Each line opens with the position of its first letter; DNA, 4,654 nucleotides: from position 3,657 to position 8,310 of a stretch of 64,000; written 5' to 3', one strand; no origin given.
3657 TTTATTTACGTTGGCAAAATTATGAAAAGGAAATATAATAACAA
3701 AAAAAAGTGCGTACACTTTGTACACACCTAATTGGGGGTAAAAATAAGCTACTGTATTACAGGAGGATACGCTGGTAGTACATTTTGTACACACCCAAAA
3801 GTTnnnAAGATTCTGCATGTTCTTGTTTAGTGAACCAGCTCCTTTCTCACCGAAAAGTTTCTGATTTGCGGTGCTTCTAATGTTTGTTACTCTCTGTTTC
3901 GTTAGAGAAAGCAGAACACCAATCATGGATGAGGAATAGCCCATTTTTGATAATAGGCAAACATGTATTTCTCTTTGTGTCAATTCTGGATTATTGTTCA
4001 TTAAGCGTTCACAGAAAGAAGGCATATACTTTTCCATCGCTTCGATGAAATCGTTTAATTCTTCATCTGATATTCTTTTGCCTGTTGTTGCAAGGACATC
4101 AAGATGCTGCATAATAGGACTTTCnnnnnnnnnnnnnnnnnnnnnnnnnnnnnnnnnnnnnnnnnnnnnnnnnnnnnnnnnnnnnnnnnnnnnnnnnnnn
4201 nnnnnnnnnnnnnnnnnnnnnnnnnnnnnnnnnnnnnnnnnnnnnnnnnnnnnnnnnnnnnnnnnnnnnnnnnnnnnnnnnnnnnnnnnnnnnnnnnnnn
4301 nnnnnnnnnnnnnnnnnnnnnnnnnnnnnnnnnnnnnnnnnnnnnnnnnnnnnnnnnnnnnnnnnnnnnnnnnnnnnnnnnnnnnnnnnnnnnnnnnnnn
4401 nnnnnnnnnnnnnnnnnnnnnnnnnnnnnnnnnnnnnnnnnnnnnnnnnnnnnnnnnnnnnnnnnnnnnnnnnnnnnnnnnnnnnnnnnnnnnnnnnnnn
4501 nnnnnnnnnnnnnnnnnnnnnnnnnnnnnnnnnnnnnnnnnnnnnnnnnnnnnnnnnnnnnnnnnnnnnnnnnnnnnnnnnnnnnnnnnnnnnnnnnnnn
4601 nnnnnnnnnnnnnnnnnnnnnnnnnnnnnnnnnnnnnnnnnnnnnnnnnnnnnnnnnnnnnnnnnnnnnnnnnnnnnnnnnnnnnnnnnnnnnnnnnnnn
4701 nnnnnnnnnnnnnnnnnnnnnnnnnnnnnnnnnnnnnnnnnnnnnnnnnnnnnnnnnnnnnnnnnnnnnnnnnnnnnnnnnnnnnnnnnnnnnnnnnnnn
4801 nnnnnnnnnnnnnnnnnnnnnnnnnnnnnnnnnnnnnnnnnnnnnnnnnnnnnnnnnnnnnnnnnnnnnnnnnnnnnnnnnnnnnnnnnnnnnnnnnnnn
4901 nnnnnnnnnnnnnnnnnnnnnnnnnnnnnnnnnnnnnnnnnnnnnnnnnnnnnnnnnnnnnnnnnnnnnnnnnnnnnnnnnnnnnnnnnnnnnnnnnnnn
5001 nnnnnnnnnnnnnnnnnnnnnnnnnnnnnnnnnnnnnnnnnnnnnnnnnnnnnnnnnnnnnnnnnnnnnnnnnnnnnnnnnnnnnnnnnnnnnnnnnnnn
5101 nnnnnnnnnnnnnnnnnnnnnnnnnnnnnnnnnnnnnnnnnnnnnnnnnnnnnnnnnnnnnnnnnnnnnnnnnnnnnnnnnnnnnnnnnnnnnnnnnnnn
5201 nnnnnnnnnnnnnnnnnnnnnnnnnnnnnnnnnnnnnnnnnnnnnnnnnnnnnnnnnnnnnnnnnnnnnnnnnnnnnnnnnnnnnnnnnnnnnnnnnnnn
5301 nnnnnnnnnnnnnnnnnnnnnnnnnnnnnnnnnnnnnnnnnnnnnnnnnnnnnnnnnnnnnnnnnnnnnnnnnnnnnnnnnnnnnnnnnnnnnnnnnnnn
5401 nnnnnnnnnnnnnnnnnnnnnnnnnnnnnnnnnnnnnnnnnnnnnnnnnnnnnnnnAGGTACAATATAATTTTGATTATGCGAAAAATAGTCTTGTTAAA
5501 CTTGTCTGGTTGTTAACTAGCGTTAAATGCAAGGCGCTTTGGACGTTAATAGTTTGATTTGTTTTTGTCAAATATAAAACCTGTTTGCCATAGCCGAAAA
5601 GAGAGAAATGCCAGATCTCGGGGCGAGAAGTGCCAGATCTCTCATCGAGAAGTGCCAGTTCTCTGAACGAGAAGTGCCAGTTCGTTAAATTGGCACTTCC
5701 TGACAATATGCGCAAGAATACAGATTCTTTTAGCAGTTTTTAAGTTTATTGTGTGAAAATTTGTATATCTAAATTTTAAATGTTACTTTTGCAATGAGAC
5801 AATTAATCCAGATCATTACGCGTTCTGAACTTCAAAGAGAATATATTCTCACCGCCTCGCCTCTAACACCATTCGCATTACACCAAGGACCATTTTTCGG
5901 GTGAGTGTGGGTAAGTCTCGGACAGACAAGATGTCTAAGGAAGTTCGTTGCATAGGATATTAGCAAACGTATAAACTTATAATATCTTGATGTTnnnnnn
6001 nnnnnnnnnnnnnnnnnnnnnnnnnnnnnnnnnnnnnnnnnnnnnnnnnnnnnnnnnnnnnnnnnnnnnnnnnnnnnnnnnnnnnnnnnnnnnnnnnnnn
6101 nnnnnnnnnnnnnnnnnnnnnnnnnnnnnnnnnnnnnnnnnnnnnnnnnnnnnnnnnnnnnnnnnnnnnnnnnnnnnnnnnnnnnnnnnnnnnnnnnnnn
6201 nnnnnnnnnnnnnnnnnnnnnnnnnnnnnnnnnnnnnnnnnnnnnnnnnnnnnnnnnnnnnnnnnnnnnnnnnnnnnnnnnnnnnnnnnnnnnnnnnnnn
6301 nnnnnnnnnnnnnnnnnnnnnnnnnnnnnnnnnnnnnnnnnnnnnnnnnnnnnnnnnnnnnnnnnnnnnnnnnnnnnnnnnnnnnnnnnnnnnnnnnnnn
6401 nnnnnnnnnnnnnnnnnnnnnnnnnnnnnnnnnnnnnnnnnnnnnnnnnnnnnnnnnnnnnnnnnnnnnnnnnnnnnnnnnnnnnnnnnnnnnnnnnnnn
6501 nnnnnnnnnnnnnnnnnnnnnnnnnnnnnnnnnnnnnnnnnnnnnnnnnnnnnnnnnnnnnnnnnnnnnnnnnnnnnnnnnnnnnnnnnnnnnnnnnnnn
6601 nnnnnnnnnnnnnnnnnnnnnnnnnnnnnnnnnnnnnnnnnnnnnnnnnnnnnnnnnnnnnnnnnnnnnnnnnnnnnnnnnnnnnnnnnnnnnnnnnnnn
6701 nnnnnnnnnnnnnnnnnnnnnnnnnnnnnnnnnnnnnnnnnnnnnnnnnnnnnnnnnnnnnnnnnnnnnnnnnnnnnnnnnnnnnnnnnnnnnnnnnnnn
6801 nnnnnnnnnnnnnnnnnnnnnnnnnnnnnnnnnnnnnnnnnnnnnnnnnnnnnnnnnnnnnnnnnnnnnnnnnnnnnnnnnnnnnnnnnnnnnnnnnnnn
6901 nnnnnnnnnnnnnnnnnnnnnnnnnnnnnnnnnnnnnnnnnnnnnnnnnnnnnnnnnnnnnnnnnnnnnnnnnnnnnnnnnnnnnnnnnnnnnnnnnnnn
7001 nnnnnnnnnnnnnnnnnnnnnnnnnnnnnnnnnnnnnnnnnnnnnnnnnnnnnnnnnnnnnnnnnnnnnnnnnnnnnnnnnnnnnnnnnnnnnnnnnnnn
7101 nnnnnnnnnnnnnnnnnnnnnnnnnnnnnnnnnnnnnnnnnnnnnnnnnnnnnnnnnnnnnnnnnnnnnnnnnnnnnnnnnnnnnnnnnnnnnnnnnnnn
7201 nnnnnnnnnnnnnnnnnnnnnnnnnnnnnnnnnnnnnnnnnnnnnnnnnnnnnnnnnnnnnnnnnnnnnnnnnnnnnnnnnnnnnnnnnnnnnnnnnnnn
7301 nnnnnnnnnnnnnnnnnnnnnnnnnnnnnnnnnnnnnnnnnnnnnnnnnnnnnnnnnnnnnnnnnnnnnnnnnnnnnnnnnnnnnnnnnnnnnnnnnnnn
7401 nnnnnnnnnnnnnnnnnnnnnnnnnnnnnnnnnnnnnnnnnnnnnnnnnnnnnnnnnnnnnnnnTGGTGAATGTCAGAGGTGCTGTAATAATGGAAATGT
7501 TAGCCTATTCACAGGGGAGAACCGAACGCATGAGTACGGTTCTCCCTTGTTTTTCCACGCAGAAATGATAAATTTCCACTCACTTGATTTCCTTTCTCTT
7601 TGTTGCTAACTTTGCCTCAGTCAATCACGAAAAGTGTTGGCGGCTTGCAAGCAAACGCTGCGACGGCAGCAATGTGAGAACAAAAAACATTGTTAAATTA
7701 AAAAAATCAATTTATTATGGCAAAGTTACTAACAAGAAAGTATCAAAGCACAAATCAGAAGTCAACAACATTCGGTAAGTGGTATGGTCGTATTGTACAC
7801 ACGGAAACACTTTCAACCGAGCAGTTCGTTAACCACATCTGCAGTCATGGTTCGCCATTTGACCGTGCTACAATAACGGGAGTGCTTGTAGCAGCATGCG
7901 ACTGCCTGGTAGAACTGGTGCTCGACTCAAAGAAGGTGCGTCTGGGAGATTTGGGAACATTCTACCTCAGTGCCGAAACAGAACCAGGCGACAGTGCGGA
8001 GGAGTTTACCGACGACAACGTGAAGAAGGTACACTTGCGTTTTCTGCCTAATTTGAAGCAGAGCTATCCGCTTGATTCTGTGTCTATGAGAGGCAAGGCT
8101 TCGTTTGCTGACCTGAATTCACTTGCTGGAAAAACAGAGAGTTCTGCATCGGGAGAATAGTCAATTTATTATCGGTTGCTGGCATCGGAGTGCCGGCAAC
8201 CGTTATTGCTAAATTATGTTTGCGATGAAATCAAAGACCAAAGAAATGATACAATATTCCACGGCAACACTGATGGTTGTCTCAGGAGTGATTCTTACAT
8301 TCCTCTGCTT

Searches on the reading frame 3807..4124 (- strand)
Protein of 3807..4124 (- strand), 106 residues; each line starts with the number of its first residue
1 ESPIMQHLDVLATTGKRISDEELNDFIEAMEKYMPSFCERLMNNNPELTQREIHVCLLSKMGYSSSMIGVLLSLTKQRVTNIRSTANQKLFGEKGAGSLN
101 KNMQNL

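Call 82: search_solved_structures(query=window:3807-4124:-, max_evalue=10)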
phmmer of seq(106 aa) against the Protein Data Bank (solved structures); distinct sequences matched with E-value up to 10: 10.
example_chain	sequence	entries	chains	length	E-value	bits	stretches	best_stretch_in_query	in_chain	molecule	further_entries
7bie_A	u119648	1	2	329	7.5e-05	26.1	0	58-95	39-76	nvWRAP-T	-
7big_A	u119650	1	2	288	0.00046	23.6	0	58-95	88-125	v13WRAP-T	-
7bif_A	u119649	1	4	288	0.00086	22.7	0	58-95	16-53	v22WRAP-T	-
7bid_A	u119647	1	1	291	0.0014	22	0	58-95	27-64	v31WRAP-T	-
6r60_A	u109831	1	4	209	0.34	14.4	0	58-95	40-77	WD-40 repeat protein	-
5u0p_K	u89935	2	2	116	0.63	13.5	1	9-42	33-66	Mediator complex subunit 11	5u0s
4h63_K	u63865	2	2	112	0.68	13.4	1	9-42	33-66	Mediator of RNA polymerase II transcription subunit 11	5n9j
4zmr_A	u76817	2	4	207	0.74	13.3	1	21-86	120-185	Response regulator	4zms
4hye_A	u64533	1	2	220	0.86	13.1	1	21-86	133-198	Response regulator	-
6r5y_A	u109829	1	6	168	1.6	12.2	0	58-95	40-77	WD-40 repeat protein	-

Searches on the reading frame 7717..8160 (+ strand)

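Call 91: search_protein_families(library=pfam, proteins=[window:7717-8160:+], max_evalue=0.001)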
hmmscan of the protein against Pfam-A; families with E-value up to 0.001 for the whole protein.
window:7717-8160:+ (147 aa): 1 family
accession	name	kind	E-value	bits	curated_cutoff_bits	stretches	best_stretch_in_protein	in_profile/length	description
PF18291.6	HU-HIG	-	8e-18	65.1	26.2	1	10-112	9-111/125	HU domain fused to wHTH, Ig, or Glycine-rich motif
